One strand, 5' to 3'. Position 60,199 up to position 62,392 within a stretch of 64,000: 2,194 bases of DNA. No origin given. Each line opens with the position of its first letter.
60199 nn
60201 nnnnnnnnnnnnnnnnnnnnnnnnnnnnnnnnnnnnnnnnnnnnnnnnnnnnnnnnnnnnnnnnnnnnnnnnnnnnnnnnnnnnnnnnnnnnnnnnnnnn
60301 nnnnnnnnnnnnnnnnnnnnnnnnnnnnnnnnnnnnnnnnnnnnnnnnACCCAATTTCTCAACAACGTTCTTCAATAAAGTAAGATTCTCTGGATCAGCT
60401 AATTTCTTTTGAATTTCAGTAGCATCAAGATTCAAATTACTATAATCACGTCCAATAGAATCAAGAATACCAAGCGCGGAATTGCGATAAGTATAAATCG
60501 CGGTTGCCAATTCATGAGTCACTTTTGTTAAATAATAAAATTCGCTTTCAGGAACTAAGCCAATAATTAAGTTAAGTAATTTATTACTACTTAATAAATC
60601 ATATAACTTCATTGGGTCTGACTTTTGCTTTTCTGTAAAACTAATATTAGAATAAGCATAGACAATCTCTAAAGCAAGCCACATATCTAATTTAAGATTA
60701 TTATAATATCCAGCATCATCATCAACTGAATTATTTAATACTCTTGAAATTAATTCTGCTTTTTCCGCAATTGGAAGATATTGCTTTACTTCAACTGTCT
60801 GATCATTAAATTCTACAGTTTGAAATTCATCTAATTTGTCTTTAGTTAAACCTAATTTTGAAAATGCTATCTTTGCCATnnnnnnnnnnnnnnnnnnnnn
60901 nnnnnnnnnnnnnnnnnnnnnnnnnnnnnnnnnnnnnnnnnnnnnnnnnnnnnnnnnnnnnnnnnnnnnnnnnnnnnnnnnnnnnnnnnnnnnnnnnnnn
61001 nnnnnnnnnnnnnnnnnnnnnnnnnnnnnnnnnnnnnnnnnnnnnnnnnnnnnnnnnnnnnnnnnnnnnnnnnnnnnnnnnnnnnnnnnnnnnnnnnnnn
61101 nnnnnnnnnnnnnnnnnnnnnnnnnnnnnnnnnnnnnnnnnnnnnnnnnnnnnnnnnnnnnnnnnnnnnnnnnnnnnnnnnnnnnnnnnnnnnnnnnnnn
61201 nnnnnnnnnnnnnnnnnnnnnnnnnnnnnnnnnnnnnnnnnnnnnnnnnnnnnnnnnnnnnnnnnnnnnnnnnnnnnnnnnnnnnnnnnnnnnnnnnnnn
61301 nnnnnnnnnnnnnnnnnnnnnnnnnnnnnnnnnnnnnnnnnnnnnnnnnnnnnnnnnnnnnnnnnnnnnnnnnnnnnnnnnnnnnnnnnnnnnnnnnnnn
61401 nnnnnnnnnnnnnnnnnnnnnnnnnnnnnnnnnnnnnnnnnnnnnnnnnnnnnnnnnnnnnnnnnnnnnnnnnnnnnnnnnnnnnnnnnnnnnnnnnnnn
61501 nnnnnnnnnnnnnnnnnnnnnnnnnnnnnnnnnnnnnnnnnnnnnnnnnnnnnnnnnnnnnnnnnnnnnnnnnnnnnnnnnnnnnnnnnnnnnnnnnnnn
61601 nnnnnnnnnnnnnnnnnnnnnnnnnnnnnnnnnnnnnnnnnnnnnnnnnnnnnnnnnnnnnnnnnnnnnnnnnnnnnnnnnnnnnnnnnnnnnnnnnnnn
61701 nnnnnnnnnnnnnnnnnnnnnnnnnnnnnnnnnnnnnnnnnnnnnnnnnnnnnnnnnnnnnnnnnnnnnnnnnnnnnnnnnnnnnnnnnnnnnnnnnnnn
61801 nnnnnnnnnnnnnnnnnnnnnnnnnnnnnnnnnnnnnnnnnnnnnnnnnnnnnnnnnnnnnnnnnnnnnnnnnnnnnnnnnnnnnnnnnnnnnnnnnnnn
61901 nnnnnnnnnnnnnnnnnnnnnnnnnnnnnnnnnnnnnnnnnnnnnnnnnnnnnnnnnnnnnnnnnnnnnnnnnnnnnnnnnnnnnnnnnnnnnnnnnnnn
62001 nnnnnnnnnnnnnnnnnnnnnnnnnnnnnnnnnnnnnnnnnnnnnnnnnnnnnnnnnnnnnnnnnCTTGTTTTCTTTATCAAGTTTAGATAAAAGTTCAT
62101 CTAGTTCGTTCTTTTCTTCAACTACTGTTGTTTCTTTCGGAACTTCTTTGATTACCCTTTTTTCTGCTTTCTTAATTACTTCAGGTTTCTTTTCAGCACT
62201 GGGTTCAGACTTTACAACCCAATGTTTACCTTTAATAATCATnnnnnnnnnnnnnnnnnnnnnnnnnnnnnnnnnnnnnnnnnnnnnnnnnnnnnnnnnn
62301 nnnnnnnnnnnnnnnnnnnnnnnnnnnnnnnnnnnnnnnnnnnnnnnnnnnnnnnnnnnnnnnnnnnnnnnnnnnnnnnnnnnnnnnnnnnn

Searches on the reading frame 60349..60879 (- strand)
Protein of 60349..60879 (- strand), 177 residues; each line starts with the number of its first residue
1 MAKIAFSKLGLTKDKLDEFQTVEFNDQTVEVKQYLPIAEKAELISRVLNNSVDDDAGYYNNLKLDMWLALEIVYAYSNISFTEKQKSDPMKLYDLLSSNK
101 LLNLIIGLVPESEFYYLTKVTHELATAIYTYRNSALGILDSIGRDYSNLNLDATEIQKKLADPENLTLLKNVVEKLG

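Call 6: search_protein_families(library=phrogs, proteins=[window:60349-60879:-], max_evalue=0.01)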
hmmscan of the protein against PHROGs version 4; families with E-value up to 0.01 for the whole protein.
window:60349-60879:- (177 aa): 4 families
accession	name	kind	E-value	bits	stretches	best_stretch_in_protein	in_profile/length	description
phrog_30570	-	unknown function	1.1e-15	58.9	1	1-103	1-104/169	-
phrog_7383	-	unknown function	0.00011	23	1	13-131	15-133/162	-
phrog_18097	-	DNA, RNA and nucleotide metabolism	0.0062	17.1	1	16-94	97-178/199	DNA primase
phrog_6179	-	unknown function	0.0094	17.6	0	99-166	4-70/93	-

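Call 7: search_protein_families(library=pfam, proteins=[window:60349-60879:-], max_evalue=0.01)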
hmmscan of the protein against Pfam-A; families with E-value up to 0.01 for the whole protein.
window:60349-60879:- (177 aa): 0 families

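Call 27: search_protein_families(library=ncbifam, proteins=[window:60349-60879:-], max_evalue=1)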
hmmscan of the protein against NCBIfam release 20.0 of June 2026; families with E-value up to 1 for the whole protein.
window:60349-60879:- (177 aa): 0 families

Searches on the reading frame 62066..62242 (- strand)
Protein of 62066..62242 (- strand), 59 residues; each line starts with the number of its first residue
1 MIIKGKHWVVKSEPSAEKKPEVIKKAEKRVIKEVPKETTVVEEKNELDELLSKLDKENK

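Call 6: search_protein_families(library=phrogs, proteins=[window:62066-62242:-], max_evalue=0.01)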
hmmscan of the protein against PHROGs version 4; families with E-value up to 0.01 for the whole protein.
window:62066-62242:- (59 aa): 0 families

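Call 7: search_protein_families(library=pfam, proteins=[window:62066-62242:-], max_evalue=0.01)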
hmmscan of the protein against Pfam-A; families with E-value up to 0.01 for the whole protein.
window:62066-62242:- (59 aa): 0 families

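Call 52: find_homologous_proteins(query=A3, max_evalue=0.001)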
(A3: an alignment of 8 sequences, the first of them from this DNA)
Query A3 (8 sequences) (59 aa, profile of the alignment): 93 proteins with E <= 0.001 among 1351 candidates.
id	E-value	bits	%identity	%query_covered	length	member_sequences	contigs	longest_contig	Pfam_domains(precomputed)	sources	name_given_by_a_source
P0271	8.1e-17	79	36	97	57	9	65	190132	-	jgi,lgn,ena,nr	jgi:hypothetical protein|nr:MAG TPA: hypothetical protein [Caudoviricetes sp.]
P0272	2.1e-16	78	37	97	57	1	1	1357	-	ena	-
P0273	1.3e-15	75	39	97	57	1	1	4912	-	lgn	-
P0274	1.4e-15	75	-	-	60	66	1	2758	-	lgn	-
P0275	1.6e-15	75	39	97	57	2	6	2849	-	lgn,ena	-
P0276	3.4e-15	74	39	98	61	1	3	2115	-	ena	-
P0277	3.7e-15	74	39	97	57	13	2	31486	-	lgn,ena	-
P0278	4.7e-15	74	34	97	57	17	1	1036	-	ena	-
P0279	5.4e-15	73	38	98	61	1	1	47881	-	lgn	-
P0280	5.9e-15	73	-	-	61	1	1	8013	-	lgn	-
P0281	6.6e-15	73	41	97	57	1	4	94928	-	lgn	-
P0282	7.4e-15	73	64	19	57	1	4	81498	-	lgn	-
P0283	8.9e-15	73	64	19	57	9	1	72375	-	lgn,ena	-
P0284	1.6e-14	72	38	98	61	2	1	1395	-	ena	-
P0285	1.6e-14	72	41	97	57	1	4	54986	-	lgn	-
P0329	6.1e-9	54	88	100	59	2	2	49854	-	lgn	-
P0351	8.4e-6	44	80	100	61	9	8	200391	-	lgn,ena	-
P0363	2.5e-4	39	74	100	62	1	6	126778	-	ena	-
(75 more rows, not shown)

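Call 53: find_encoding_contigs(protein=P0351, flank=1500, max_places=2)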
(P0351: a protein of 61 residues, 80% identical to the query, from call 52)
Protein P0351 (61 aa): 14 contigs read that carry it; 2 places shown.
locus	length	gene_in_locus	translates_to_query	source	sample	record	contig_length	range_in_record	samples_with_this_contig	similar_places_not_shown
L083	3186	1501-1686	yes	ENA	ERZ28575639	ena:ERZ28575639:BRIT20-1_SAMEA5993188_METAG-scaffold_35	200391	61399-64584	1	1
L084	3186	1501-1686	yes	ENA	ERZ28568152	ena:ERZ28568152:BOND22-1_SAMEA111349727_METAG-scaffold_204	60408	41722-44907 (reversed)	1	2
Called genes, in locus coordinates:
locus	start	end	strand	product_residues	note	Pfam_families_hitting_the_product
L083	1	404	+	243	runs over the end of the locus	PF27211:YomV_2nd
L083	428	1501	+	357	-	PF27173:YomU_Tube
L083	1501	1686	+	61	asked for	-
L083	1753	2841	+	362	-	-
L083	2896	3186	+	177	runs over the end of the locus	-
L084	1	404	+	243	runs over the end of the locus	PF27211:YomV_2nd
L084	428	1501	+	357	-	PF27173:YomU_Tube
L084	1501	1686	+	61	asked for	-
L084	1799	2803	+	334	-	-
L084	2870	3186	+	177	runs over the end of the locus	-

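Call 54: find_encoding_contigs(protein=P0363, flank=1500, max_places=2)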
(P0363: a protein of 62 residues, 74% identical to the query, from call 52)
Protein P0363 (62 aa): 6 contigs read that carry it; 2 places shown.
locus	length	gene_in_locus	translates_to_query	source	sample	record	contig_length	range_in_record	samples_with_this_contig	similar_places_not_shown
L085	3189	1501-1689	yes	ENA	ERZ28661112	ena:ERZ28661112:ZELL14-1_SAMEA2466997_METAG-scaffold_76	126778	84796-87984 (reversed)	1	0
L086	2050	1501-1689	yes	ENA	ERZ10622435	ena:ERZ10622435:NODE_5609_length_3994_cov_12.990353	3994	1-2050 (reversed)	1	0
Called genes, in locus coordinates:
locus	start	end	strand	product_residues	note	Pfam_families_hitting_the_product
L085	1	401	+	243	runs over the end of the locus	PF27211:YomV_2nd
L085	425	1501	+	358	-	PF27173:YomU_Tube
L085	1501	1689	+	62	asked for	-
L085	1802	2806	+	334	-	-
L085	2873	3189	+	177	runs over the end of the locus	-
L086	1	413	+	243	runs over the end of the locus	PF27211:YomV_2nd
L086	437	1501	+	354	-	PF27173:YomU_Tube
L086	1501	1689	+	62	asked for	-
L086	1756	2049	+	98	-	?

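Call 55: find_encoding_contigs(protein=P0329, flank=1500, max_places=2)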
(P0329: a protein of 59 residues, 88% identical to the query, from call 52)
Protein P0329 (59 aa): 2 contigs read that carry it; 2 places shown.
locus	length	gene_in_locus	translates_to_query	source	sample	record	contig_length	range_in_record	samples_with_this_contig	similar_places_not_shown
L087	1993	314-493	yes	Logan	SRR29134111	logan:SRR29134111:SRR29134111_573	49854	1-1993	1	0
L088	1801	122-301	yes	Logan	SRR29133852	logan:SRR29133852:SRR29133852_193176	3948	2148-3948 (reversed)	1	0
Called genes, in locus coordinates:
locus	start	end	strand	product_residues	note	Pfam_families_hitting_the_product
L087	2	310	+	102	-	?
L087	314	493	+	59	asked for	-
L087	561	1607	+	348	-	-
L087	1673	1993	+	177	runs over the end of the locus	-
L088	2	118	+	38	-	?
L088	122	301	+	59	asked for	-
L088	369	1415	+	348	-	-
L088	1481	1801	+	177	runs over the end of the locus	-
